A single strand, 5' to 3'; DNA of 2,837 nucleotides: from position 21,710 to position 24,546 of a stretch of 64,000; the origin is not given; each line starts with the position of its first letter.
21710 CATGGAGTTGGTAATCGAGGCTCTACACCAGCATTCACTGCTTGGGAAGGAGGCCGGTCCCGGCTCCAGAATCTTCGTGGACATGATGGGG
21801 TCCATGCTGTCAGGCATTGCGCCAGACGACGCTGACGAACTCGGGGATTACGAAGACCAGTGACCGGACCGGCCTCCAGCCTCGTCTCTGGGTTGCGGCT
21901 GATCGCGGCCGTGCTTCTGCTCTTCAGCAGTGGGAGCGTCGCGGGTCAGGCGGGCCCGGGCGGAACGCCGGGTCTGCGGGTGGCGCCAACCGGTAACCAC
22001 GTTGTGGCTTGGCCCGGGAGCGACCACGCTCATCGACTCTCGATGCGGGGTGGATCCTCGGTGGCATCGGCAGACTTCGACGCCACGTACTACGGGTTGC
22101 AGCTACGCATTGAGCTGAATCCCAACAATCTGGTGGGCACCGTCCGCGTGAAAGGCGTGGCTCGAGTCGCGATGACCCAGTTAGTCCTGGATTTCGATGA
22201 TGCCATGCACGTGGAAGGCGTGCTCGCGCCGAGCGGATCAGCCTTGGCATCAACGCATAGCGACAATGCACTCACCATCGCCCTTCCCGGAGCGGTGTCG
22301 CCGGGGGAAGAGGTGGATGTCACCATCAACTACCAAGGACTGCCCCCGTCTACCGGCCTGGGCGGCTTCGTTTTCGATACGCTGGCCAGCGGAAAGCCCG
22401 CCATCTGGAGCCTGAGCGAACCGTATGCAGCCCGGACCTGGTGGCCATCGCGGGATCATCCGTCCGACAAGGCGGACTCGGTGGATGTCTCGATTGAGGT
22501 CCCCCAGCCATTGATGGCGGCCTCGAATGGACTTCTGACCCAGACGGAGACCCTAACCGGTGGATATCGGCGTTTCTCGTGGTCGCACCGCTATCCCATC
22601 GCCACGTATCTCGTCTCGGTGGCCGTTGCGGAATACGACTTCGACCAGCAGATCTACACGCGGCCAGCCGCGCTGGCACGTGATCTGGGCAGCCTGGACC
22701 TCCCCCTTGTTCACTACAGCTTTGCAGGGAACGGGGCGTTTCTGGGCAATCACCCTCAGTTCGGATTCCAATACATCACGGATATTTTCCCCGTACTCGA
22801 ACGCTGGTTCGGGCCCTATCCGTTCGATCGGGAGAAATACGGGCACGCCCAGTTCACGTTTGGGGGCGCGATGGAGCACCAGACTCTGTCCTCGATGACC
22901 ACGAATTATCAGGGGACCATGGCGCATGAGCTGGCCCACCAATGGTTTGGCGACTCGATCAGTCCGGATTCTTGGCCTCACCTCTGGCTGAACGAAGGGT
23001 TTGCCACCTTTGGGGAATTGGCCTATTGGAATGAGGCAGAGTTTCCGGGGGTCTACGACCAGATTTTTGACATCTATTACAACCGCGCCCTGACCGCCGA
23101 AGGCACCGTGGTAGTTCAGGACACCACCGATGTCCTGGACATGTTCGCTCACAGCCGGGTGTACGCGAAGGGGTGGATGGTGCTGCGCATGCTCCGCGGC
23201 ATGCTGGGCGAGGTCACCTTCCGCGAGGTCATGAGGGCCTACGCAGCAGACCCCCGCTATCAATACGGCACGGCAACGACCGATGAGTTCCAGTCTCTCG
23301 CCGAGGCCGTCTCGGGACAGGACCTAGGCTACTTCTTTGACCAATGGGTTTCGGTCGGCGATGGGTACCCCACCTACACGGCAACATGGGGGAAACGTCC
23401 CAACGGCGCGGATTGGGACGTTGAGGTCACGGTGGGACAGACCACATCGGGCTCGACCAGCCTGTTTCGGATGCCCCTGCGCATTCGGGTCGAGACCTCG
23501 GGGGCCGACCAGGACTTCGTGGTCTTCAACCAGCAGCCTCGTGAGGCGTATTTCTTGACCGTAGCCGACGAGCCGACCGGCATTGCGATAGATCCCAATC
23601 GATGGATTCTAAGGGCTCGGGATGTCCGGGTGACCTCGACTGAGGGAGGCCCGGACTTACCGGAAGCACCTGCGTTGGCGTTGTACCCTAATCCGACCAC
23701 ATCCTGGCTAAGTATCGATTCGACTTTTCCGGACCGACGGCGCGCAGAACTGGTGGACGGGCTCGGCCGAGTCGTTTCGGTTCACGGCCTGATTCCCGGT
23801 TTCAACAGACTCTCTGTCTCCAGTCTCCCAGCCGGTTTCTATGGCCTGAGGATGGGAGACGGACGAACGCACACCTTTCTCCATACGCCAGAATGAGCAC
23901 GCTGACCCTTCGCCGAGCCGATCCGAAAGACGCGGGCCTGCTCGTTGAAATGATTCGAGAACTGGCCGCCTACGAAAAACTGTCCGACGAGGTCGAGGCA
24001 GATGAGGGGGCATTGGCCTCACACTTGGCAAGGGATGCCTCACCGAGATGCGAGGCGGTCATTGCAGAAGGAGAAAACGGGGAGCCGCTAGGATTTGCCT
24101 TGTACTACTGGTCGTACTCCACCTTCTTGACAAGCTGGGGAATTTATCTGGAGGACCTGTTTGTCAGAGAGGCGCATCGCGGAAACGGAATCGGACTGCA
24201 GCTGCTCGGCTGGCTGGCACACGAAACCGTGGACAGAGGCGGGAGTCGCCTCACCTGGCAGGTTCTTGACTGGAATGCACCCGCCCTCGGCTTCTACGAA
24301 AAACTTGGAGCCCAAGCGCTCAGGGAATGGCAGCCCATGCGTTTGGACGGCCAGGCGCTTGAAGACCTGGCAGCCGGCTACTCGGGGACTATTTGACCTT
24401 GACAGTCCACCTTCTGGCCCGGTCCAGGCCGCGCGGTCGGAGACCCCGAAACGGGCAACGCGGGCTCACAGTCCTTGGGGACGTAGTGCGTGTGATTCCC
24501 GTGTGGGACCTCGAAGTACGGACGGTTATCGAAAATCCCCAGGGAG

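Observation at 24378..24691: Membrane-anchored mini-protein with a pneumococcal-type histidine-triad motif, divergent from TonB-dependent receptors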

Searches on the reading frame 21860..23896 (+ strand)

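Call 3: search_protein_families(library=pfam, proteins=[window:21860-23896:+], max_evalue=1)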
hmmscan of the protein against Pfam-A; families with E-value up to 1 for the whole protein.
window:21860-23896:+ (678 aa): 4 families
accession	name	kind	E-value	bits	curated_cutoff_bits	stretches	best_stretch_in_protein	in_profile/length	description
PF01433.26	Peptidase_M1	-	2.3e-28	99.7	27.7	1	344-496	61-218/218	Peptidase family M1 domain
PF17900.6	Peptidase_M1_N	-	3.4e-14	53.8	25.8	1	76-251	3-186/186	Peptidase M1 N-terminal domain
PF18962.6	Por_Secre_tail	-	0.00014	22.5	27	1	608-670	1-67/75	Secretion system C-terminal sorting domain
PF02526.19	GBP_repeat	-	0.28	11.4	25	1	457-467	9-19/38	Glycophorin-binding protein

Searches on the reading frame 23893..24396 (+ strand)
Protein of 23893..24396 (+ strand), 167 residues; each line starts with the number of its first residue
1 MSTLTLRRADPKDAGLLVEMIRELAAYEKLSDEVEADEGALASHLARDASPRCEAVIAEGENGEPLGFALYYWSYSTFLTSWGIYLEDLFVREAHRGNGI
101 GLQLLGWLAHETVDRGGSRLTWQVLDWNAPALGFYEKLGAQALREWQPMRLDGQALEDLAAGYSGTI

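Call 3: search_protein_families(library=pfam, proteins=[window:23893-24396:+], max_evalue=1)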
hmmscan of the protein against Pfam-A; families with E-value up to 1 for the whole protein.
window:23893-24396:+ (167 aa): 5 families
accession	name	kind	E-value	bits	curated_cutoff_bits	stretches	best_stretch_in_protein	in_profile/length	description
PF00583.31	Acetyltransf_1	-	9.7e-17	61.8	20.7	1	46-139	26-115/116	Acetyltransferase (GNAT) family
PF13508.13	Acetyltransf_7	-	3.2e-10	40.7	27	1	56-139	6-81/84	Acetyltransferase (GNAT) domain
PF08445.16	FR47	-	2.4e-06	27.9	22.1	1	85-144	23-81/86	FR47-like protein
PF13673.13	Acetyltransf_10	-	6.9e-05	23.3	23.6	1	85-142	53-109/128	Acetyltransferase (GNAT) domain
PF13302.13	Acetyltransf_3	-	0.0018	19.4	25.4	1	4-141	2-138/138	Acetyltransferase (GNAT) domain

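Call 4: search_protein_families(library=ncbifam, proteins=[window:23893-24396:+], max_evalue=1)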
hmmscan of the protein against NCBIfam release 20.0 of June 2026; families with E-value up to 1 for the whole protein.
window:23893-24396:+ (167 aa): 14 families
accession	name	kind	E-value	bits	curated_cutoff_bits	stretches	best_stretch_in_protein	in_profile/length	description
NF041716.1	HxA_phane_GNAT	equivalog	5e-13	49.2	250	1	3-141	1-141/152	cyclophane-containing RiPP N-acetyltransferase HaaN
NF000487.1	stat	exception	2.9e-08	33.4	420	1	22-140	47-161/189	streptothricin N-acetyltransferase STAT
NF007807.0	PRK10514.1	equivalog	3.8e-06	26.9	134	1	45-142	42-124/147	acetyltransferase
NF040503.1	resist_ArsN1a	equivalog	2.7e-05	23.9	170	1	50-142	45-135/159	arsinothricin resistance N-acetyltransferase ArsN1 family A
TIGR01575.1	rimI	equivalog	4.1e-05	23.7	86.4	1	86-142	58-114/132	ribosomal protein S18-alanine N-acetyltransferase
NF002959.0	PRK03624.1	equivalog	6.6e-05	22.7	124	1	89-141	78-130/147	GNAT family acetyltransferase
NF033083.0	AAC_3_I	equivalog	7.6e-05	22.9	200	1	84-141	78-135/145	AAC(3)-I family aminoglycoside N-acetyltransferase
NF000482.1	AAC_3_XI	exception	0.00017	21.4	300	1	5-144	6-136/148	aminoglycoside N-acetyltransferase AAC(3)-XI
NF007530.0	PRK10146.1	equivalog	0.005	17.1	142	1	1-121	1-113/144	aminoalkylphosphonate N-acetyltransferase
TIGR03103.1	trio_acet_GNAT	equivalog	0.023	13.2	569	1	89-145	161-217/547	N-acetylglutaminylglutamine synthetase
NF049894.1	CG3035_N_ac_Glu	equivalog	0.025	13.8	280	1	90-140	239-289/300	N-acetylglutamate synthase, CG3035 family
NF000165.3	AAC_6p_Entco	exception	0.052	13.4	300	1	80-119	69-106/178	aminoglycoside N-acetyltransferase AAC(6')-Ii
NF000225.3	AAC_6p_Strep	exception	0.059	13.3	250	1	88-141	71-125/156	aminoglycoside 6'-N-acetyltransferase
TIGR03585.1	PseH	equivalog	0.2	11.7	93.1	1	79-142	77-135/156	UDP-4-amino-4,6-dideoxy-N-acetyl-beta-L-altrosamine N-acetyltransferase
